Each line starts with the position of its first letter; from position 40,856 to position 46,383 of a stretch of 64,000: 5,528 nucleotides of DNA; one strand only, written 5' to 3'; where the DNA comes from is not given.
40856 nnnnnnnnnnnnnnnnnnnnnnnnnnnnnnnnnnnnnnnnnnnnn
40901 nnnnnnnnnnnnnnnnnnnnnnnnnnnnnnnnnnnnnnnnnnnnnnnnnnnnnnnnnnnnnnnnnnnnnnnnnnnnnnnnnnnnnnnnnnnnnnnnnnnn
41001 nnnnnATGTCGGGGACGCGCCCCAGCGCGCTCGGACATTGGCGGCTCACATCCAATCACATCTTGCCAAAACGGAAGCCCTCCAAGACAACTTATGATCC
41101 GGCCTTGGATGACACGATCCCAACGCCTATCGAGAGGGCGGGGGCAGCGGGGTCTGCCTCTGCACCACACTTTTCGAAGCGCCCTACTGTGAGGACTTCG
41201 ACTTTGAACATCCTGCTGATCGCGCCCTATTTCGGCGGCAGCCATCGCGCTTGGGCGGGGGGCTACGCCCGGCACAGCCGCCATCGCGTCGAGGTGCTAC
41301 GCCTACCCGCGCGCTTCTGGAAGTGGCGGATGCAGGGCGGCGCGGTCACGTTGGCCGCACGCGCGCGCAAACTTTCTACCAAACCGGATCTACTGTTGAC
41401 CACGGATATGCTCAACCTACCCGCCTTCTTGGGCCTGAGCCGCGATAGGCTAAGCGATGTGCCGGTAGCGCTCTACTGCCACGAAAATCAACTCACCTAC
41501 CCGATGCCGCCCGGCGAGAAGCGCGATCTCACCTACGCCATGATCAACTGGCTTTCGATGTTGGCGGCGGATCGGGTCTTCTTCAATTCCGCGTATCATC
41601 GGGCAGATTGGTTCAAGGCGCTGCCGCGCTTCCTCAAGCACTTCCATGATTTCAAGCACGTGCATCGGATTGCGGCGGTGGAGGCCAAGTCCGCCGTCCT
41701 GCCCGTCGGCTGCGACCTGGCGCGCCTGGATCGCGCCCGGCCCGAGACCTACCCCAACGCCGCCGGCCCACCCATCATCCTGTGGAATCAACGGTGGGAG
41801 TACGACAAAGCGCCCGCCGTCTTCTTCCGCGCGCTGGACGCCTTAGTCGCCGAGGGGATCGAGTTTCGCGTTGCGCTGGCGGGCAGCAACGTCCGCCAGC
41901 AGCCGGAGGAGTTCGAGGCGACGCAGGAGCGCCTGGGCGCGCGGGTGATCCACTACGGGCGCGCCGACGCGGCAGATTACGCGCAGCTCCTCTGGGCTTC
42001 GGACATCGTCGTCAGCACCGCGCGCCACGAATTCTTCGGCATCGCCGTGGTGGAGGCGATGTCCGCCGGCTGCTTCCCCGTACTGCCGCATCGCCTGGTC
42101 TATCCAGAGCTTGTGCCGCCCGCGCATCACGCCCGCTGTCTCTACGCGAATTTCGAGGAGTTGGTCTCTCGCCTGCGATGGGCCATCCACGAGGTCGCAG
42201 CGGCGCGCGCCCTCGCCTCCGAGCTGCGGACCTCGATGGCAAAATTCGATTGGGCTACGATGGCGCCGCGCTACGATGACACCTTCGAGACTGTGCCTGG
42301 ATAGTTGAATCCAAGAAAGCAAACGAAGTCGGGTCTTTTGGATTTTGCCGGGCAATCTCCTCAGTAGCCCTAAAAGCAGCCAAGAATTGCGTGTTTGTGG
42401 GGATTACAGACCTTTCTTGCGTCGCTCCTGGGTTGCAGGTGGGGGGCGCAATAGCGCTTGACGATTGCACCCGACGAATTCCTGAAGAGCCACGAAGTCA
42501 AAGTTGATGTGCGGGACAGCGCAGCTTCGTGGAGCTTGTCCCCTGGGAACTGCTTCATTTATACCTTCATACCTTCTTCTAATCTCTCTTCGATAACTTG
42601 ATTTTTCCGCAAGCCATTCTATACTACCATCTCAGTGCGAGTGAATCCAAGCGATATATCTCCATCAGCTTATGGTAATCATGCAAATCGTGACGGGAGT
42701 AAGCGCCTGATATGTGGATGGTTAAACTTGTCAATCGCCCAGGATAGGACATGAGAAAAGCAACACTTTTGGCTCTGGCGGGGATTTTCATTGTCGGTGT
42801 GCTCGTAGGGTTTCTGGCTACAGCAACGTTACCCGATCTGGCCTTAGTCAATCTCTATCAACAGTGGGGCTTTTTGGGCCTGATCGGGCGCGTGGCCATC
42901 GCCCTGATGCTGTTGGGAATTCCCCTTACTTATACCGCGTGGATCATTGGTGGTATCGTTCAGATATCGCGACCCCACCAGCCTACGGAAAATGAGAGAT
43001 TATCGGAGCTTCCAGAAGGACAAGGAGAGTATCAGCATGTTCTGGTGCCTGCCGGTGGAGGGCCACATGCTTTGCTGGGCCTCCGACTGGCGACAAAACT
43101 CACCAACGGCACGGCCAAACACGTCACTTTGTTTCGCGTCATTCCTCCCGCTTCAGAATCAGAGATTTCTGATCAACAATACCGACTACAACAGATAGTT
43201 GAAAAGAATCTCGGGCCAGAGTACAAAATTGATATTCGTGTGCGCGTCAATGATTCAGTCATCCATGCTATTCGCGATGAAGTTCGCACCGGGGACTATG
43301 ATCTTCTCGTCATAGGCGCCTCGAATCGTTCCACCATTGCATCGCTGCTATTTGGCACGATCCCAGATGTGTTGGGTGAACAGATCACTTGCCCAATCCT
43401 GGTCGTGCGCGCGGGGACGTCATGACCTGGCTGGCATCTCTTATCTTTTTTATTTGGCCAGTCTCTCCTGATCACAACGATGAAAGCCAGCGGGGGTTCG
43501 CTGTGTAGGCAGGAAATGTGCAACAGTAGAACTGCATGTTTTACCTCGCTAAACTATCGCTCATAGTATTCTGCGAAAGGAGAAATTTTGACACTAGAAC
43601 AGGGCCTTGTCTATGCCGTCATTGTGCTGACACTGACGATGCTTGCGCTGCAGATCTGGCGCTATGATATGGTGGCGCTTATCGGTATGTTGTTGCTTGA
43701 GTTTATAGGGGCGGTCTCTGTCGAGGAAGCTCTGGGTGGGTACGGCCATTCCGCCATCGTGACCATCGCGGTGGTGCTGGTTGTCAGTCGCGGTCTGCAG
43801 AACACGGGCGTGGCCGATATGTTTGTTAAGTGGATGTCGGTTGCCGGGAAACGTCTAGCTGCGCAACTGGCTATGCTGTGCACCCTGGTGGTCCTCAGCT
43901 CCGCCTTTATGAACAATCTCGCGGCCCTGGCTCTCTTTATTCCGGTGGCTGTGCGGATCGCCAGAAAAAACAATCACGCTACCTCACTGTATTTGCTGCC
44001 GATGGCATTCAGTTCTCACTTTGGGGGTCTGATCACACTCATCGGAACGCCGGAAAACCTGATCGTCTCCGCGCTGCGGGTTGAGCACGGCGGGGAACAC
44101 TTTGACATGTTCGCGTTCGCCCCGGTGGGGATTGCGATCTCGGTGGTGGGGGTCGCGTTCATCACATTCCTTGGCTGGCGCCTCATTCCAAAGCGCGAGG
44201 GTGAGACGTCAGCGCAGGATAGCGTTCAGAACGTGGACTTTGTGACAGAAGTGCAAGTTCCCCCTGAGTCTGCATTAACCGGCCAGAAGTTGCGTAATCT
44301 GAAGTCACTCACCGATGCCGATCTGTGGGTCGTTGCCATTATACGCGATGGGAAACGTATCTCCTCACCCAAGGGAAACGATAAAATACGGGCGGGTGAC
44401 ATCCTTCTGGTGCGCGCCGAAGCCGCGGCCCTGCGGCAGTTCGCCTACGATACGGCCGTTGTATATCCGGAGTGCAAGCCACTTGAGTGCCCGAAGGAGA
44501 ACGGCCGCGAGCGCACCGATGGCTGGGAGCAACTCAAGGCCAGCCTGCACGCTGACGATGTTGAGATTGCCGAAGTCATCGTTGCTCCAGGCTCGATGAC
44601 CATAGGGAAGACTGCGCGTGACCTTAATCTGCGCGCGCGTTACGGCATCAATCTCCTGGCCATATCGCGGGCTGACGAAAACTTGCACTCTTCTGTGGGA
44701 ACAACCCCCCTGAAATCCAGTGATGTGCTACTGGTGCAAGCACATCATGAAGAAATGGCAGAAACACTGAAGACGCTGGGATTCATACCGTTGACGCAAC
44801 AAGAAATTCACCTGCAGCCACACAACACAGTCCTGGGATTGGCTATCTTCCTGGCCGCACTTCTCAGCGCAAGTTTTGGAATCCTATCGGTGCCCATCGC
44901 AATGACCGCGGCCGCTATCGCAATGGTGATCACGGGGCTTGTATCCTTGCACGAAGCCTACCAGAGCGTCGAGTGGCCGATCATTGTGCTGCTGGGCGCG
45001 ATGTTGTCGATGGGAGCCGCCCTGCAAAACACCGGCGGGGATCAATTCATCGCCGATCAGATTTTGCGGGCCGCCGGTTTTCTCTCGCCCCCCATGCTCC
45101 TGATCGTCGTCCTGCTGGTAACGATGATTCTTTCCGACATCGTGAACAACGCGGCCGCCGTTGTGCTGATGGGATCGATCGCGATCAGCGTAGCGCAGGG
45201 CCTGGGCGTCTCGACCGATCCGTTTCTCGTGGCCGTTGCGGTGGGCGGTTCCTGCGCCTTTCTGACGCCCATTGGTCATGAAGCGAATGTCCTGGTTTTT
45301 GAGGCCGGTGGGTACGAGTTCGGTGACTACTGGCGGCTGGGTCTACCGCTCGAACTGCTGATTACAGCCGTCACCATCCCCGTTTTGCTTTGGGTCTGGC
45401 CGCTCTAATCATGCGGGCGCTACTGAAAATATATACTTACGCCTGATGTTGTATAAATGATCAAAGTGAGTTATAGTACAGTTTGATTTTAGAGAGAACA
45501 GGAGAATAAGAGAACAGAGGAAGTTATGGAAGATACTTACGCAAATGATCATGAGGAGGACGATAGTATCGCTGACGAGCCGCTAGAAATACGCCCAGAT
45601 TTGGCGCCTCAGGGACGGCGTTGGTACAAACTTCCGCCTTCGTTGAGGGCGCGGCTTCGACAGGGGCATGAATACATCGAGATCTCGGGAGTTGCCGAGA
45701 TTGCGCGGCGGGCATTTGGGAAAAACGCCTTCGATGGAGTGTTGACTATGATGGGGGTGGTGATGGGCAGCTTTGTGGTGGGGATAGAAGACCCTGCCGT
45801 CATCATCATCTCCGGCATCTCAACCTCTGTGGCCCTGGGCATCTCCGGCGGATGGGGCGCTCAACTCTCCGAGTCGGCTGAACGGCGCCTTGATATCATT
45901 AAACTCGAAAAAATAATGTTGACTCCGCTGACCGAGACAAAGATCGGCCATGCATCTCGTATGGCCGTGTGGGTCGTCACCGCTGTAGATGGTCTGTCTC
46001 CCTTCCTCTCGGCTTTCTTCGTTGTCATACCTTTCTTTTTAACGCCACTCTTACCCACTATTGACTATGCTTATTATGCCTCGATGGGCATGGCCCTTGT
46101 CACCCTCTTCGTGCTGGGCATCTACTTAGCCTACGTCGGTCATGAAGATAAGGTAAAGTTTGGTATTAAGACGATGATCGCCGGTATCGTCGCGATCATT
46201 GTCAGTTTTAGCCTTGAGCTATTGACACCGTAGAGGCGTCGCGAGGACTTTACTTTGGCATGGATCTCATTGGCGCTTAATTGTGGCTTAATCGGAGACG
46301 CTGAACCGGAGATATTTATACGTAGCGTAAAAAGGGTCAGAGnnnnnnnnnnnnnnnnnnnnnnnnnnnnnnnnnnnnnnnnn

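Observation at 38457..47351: Three ISL3-type MITEs in 9 kb: diverged bodies but perfect 8-bp target duplications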

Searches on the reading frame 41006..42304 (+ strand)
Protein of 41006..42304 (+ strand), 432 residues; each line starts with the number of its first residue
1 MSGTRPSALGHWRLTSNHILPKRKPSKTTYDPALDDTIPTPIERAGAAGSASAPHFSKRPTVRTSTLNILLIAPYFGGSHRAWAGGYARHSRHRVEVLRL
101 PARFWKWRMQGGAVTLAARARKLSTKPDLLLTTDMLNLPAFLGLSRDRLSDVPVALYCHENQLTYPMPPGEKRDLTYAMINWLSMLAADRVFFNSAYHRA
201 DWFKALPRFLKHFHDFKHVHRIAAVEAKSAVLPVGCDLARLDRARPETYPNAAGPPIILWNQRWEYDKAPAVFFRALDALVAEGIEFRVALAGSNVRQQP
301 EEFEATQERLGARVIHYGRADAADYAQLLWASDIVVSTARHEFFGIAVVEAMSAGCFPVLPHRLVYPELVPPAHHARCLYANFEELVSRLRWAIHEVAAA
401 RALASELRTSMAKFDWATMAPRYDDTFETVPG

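Call 28: search_protein_families(library=pfam, proteins=[window:41006-42304:+])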
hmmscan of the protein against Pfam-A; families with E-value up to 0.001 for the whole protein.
window:41006-42304:+ (432 aa): 5 families
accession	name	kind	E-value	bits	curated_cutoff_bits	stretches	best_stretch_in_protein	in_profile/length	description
PF12038.13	QTMAN_N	-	9e-60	201.7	25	1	68-235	1-167/168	tRNA-queuosine alpha-mannosyltransferase N-terminal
PF00534.26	Glycos_transf_1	-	3.8e-16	59.6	26.4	1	252-397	12-159/172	Glycosyl transferases group 1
PF13692.12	Glyco_trans_1_4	-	9e-12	45.9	27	1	256-391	2-137/142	Glycosyl transferases group 1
PF13524.12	Glyco_trans_1_2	-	1.8e-07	31.6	25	1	277-416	6-135/144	Glycosyl transferase-like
PF20706.3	GT4-conflict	-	2.7e-05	23.8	26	1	292-420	238-382/385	Family 4 Glycosyltransferase in conflict systems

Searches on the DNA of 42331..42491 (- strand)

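Call 13: search_dna_similar(query=window:42331-42491:-, collection=plasmids, mode=distant, max_rows=30)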
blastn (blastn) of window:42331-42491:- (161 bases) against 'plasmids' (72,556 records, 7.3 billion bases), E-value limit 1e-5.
No match.

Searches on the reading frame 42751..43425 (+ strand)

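Call 28: search_protein_families(library=pfam, proteins=[window:42751-43425:+])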
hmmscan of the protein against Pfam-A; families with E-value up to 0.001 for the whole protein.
window:42751-43425:+ (224 aa): 1 family
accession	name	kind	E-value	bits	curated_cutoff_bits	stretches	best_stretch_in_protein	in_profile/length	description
PF00582.32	Usp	-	1.9e-12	48.4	24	1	94-220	2-141/141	Universal stress protein family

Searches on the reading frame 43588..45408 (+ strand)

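Call 28: search_protein_families(library=pfam, proteins=[window:43588-45408:+])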
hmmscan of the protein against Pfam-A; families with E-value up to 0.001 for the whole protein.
window:43588-45408:+ (606 aa): 3 families
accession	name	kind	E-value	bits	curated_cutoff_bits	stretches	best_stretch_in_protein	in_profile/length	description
PF03600.22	CitMHS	-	4.1e-70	237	31.9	1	18-553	3-336/336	Citrate transporter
PF02080.26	TrkA_C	-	1.8e-25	89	27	2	327-397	1-70/71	TrkA-C domain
PF00939.25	Na_sulph_symp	-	2.7e-19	70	27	2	390-605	255-467/472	Sodium:sulfate symporter transmembrane region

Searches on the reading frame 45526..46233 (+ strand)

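Call 28: search_protein_families(library=pfam, proteins=[window:45526-46233:+])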
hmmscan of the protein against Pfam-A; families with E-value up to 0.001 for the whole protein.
window:45526-46233:+ (235 aa): 1 family
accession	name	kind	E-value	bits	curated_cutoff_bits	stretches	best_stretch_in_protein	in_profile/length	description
PF01988.24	VIT1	-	9.5e-12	45.6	28.1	2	148-229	133-211/214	VIT family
